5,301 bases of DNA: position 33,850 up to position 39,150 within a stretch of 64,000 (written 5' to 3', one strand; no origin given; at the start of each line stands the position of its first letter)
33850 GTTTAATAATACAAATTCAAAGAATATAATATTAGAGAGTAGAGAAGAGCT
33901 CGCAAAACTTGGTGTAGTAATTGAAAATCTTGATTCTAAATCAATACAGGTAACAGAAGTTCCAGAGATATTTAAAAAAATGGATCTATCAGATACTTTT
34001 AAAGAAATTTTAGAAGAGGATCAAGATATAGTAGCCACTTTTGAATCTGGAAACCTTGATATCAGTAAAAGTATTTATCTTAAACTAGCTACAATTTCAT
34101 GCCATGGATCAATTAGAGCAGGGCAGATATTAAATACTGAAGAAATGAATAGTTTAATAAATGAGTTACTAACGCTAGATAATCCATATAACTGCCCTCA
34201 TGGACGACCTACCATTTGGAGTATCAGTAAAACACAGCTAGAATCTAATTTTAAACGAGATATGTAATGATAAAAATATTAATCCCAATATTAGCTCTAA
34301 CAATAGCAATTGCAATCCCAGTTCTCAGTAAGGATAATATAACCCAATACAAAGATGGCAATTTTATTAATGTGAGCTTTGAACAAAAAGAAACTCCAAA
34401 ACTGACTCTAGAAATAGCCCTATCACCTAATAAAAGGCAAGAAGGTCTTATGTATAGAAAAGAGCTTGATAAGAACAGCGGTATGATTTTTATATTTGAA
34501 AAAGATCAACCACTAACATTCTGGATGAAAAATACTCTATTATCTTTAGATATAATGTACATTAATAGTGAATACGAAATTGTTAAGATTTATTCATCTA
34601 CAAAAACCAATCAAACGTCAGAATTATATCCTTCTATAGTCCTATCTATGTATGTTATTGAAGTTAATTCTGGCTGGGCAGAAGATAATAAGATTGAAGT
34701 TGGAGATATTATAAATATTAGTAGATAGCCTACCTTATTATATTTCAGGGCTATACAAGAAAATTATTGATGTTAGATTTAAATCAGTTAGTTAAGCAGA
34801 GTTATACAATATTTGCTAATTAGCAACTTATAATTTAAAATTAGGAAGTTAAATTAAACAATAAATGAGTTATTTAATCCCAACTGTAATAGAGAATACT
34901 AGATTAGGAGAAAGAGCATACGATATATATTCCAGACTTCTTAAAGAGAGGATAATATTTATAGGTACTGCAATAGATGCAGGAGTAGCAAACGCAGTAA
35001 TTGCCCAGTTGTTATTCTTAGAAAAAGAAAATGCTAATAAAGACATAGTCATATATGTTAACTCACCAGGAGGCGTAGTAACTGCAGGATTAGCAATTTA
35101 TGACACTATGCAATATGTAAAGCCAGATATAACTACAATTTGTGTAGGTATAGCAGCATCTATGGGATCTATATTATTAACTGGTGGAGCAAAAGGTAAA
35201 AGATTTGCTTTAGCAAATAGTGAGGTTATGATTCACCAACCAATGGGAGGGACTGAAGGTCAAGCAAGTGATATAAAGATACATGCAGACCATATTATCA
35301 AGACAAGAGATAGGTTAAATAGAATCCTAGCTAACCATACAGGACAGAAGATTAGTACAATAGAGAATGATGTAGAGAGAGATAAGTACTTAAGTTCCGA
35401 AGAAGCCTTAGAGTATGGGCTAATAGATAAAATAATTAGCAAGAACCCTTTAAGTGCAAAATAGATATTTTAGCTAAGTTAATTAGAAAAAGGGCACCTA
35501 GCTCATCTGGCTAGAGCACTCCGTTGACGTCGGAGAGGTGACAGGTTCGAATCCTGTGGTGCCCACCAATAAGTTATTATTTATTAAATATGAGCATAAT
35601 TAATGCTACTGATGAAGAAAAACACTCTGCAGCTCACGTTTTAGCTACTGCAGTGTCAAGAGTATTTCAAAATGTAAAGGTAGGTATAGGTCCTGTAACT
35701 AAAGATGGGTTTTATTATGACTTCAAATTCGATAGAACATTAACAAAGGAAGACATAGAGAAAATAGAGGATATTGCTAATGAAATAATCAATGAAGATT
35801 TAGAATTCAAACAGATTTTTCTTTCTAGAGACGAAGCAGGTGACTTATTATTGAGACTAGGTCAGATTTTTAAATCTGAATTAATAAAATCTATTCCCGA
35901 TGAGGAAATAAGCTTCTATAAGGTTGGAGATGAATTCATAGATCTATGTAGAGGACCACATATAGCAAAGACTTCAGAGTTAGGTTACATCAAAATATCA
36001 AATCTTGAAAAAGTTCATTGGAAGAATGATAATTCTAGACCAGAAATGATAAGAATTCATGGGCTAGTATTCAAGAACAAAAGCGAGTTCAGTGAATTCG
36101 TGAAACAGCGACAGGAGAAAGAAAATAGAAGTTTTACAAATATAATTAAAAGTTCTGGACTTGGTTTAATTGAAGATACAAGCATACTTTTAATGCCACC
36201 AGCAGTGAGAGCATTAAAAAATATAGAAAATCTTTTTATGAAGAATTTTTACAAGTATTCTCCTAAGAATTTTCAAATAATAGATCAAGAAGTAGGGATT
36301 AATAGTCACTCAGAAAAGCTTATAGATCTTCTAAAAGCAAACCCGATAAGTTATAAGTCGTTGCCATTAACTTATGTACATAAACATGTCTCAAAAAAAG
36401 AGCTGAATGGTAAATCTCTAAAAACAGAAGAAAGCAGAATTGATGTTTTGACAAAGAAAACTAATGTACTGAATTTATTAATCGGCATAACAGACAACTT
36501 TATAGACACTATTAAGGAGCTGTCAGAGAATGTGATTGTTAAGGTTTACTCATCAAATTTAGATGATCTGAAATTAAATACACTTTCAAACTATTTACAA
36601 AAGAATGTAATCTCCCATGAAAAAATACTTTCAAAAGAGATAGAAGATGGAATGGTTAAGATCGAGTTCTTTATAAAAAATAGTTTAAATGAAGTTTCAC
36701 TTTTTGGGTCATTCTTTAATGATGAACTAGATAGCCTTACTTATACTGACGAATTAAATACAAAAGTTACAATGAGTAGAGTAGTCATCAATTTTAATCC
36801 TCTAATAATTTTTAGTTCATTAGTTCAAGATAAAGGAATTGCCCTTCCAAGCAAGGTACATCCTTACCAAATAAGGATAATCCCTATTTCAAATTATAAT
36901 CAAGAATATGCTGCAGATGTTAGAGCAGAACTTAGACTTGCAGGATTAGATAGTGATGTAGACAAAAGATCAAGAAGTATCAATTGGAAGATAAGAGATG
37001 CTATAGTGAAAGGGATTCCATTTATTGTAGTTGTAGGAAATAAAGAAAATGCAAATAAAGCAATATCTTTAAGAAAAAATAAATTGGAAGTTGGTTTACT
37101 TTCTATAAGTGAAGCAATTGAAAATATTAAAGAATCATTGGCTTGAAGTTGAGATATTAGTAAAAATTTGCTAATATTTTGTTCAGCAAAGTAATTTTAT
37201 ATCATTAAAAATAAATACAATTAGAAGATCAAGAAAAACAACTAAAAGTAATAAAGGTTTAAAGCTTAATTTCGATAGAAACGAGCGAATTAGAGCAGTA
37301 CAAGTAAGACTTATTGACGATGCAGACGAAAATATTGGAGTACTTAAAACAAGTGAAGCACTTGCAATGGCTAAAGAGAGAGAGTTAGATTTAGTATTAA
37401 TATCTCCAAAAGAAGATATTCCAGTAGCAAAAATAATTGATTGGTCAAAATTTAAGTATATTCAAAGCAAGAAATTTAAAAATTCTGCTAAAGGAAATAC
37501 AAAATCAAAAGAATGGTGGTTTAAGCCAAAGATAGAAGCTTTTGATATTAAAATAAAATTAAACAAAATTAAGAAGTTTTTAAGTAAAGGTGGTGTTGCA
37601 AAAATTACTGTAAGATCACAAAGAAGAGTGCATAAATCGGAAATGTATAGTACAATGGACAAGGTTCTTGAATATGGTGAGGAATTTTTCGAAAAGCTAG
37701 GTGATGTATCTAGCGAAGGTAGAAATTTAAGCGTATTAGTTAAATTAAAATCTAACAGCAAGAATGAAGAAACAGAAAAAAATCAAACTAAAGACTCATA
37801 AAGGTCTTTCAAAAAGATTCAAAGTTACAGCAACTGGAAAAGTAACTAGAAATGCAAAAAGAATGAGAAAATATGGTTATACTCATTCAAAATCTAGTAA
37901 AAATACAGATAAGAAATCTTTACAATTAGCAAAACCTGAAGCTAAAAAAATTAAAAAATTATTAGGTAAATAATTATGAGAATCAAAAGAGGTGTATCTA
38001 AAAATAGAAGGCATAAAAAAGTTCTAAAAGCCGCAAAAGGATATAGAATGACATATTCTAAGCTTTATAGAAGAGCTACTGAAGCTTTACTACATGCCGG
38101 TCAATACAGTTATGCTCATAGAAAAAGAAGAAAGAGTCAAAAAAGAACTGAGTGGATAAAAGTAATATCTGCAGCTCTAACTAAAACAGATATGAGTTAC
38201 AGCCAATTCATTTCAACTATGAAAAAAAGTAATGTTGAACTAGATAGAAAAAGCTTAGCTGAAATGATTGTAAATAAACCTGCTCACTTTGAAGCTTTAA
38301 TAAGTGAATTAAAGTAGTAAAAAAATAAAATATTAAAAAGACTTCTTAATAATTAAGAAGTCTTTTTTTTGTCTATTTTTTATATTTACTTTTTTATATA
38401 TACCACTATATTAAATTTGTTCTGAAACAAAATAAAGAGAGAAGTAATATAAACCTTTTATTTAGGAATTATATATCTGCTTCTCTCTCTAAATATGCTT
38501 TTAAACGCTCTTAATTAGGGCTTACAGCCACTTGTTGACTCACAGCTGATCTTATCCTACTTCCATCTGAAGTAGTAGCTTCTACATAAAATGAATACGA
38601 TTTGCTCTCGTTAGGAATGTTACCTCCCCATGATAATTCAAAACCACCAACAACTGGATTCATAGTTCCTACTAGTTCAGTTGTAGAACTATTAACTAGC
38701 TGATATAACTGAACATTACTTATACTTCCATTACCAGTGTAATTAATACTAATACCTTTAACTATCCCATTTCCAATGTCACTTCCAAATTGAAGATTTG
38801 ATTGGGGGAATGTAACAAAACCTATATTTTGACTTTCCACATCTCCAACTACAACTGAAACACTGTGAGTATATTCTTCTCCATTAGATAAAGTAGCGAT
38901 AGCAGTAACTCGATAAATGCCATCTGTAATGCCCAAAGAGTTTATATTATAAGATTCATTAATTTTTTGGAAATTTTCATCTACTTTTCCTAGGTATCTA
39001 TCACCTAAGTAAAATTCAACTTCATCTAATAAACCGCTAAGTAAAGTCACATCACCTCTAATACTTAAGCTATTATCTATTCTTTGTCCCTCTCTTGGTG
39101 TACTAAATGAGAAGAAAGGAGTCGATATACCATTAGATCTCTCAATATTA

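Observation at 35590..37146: The thrS-slot gene encodes a ThrRS with intact editing and anticodon-binding domains but a degenerate aminoacylation core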

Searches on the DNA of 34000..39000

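Call 69: search_rna_families(source=window, start=34000, end=39000, threshold=evalue, max_evalue=0.1)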
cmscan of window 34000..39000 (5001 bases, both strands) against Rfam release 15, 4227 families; matches with E-value up to 0.1: 1.
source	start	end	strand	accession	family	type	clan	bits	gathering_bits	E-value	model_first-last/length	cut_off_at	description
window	35492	35565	+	RF00005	tRNA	Gene; tRNA;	CL00001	60.6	29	9.4e-12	1-71/71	no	tRNA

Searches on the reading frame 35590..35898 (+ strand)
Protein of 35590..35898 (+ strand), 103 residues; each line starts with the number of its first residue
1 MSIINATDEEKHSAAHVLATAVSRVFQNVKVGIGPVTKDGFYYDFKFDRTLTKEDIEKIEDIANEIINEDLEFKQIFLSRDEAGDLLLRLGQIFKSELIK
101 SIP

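Call 53: find_related_loci(query=A3, collection=genome_contigs, flank=10000)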
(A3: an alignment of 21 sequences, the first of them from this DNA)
Query A3 (103 aa) in genome_contigs; peptide patterns used: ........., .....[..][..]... (x = any residue, [..] = any of these).
600 stretches matched a pattern (row limit reached: there are more); 591 encode a relative of the query (tblastn E <= 1e-3); the best 80 are kept; 80 distinct loci.
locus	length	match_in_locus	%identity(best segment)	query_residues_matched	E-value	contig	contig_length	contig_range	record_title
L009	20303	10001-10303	55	3-103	5e-32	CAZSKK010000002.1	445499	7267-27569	MAG TPA_asm: uncultured Candidatus Saccharibacteria bacterium isolate binchicken_co130_48 genome assembly, contig: NODE_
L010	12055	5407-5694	50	8-103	2e-28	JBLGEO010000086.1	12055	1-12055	MAG: Candidatus Dojkabacteria bacterium isolate cluster3_bin.91 cluster3_bin.91_NODE_22783, whole genome shotgun sequenc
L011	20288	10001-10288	51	8-103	5e-26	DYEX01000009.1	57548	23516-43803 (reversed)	MAG TPA_asm: Desulfovirgula sp. isolate Tomsk_3_55_126 Tomsk_k141_2932, whole genome shotgun sequence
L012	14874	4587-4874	48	8-103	1e-25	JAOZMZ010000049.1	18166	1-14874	MAG: Kiritimatiellia bacterium isolate GMC4_bin_25 GMC4_3168_length_18166_cov_9.302579, whole genome shotgun sequence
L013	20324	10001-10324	46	1-103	1e-25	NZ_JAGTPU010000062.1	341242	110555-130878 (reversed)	Bacillus sp. Bva_UNVM-123 Contig_192, whole genome shotgun sequence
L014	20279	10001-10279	51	11-103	6e-25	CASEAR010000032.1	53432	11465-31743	uncultured Verrucomicrobiota bacterium isolate CO.A104.metabat-bins.159 genome assembly, contig: CO.A104.metabat-bins.15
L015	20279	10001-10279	47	11-103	1e-24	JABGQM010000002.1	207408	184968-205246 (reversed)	MAG: Verrucomicrobia bacterium isolate co234_bin56 co234_bin56_Ctg2, whole genome shotgun sequence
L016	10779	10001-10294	48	4-103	3e-24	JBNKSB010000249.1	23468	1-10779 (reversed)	MAG: Pontiella sp. isolate B1B2.bin.15.orig k141_924556, whole genome shotgun sequence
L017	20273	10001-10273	52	11-103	5e-24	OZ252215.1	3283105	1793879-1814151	MAG: Dehalococcoidia bacterium isolate f790cd15-5f21-4149-8e86-57a76e5ce5f8 genome assembly, chromosome: 1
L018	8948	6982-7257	49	11-102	6e-24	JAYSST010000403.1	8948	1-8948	MAG: Bdellovibrionales bacterium isolate GFS_12268 GFS_12268_402, whole genome shotgun sequence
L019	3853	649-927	45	11-103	5e-24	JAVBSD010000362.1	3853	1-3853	MAG: Victivallaceae bacterium isolate EPI_MAG_00214 c_000013624484, whole genome shotgun sequence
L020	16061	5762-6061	45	4-103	5e-24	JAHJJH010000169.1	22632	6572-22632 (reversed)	MAG: Verrucomicrobia bacterium isolate Modern_marine_rock_biofilm.mb.29 Modern_marine_rock.mb.29_k141_422675, whole geno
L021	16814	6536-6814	45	11-103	1e-23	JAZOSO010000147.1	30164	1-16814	MAG: Victivallaceae bacterium isolate T1900045543_YK20190237.MAGScoT_cleanbin_000025 SGB_7834_k141_3987499, whole genome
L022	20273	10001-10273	49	11-103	9e-24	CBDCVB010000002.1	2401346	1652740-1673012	MAG: Dehalococcoidia bacterium isolate d5c82b8d-a2a1-4fea-8c1d-b29084ec870d genome assembly, contig: contig_2, whole gen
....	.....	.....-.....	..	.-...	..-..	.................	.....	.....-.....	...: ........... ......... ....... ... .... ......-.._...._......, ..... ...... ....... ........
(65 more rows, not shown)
